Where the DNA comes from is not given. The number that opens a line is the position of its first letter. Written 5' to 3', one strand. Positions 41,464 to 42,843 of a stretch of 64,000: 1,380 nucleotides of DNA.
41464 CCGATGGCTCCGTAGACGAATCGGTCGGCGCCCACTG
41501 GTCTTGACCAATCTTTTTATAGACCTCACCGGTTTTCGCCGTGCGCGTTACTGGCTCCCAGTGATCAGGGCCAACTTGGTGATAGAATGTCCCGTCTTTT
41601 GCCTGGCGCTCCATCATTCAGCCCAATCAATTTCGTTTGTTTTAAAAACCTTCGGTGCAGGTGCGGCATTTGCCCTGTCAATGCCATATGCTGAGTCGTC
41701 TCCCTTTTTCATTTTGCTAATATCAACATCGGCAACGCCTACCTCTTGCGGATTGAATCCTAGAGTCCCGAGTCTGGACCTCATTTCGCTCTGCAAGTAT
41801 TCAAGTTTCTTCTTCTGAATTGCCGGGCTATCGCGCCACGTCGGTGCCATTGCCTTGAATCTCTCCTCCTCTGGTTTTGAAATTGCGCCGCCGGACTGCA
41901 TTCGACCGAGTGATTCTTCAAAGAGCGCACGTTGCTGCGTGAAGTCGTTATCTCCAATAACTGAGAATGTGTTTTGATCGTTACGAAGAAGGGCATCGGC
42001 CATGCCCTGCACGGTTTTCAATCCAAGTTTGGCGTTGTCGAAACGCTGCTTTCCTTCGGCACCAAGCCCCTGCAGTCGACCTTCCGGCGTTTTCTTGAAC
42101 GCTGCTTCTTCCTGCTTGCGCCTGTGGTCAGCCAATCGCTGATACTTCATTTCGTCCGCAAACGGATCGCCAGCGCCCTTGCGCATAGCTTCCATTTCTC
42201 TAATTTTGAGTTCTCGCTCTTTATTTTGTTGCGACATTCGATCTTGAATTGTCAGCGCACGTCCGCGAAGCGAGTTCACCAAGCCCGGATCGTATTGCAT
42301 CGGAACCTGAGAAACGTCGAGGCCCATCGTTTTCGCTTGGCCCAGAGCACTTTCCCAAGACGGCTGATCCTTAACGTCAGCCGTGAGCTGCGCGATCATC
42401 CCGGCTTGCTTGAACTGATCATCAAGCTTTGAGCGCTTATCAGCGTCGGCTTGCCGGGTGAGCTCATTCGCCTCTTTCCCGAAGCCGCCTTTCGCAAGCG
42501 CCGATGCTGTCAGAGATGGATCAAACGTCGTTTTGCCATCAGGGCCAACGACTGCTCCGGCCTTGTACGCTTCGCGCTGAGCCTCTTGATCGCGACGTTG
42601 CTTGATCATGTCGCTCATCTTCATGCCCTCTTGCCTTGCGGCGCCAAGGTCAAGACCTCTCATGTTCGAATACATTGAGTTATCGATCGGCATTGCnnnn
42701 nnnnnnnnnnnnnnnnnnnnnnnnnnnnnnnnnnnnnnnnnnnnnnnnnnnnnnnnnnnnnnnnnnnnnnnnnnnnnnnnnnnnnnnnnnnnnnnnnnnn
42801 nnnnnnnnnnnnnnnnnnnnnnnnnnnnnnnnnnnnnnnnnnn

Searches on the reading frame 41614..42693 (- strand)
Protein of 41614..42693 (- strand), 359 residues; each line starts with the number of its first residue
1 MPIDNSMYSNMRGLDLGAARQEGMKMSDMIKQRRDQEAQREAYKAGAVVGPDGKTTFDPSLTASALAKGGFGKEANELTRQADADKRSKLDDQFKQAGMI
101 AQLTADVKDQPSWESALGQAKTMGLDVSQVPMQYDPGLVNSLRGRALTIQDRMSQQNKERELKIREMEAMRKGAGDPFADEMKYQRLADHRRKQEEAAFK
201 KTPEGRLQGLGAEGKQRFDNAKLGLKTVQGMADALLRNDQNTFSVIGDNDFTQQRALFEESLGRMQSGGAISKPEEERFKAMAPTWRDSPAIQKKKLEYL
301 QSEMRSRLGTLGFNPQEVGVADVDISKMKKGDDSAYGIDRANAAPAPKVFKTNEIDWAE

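Call 39: list_cluster_members(proteins=[window:41614-42693:-, window:44555-45985:-, window:48671-49627:-, window:53924-54457:-, window:57632-58129:-, window:58767-59177:-, L021:11666-12448:+, L021:12460-13704:+, L021:11479-11679:+, window:34490-36310:-])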
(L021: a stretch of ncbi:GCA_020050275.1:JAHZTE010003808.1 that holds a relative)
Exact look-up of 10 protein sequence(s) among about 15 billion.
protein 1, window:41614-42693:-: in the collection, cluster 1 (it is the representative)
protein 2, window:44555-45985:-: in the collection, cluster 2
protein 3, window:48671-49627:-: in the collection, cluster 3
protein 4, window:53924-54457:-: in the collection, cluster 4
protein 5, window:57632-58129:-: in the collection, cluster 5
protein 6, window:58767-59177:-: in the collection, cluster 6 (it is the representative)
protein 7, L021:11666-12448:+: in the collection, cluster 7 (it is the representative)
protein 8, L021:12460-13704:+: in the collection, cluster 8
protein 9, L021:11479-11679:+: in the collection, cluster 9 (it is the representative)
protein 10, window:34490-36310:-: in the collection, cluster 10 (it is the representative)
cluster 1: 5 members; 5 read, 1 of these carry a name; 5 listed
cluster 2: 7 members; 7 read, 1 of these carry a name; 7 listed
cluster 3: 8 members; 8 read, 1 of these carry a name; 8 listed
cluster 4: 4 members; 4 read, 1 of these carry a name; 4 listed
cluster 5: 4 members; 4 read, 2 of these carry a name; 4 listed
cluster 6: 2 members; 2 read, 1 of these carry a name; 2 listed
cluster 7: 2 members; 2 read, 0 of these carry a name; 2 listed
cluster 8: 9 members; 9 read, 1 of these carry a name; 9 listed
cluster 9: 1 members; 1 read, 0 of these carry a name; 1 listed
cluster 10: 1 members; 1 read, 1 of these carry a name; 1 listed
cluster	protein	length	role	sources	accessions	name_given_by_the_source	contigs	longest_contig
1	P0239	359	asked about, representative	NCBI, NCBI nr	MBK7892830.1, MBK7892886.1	MAG: hypothetical protein IPJ84_19140 [Bdellovibrionales bacterium] | hypothetical protein [Bdellovibrionales bacterium]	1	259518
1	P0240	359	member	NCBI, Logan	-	-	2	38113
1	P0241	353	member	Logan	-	-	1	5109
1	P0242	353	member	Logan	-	-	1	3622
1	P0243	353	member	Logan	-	-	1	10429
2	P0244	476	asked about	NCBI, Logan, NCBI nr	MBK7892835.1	MAG: hypothetical protein IPJ84_18885 [Bdellovibrionales bacterium] | hypothetical protein [Bdellovibrionales bacterium]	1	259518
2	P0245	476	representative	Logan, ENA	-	-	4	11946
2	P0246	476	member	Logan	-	-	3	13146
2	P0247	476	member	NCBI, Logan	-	-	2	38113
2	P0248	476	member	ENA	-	-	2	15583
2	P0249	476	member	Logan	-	-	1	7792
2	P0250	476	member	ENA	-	-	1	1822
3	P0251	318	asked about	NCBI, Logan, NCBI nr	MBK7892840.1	MAG: hypothetical protein IPJ84_18910 [Bdellovibrionales bacterium] | hypothetical protein [Bdellovibrionales bacterium]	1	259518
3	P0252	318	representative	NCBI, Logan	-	-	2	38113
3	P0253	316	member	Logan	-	-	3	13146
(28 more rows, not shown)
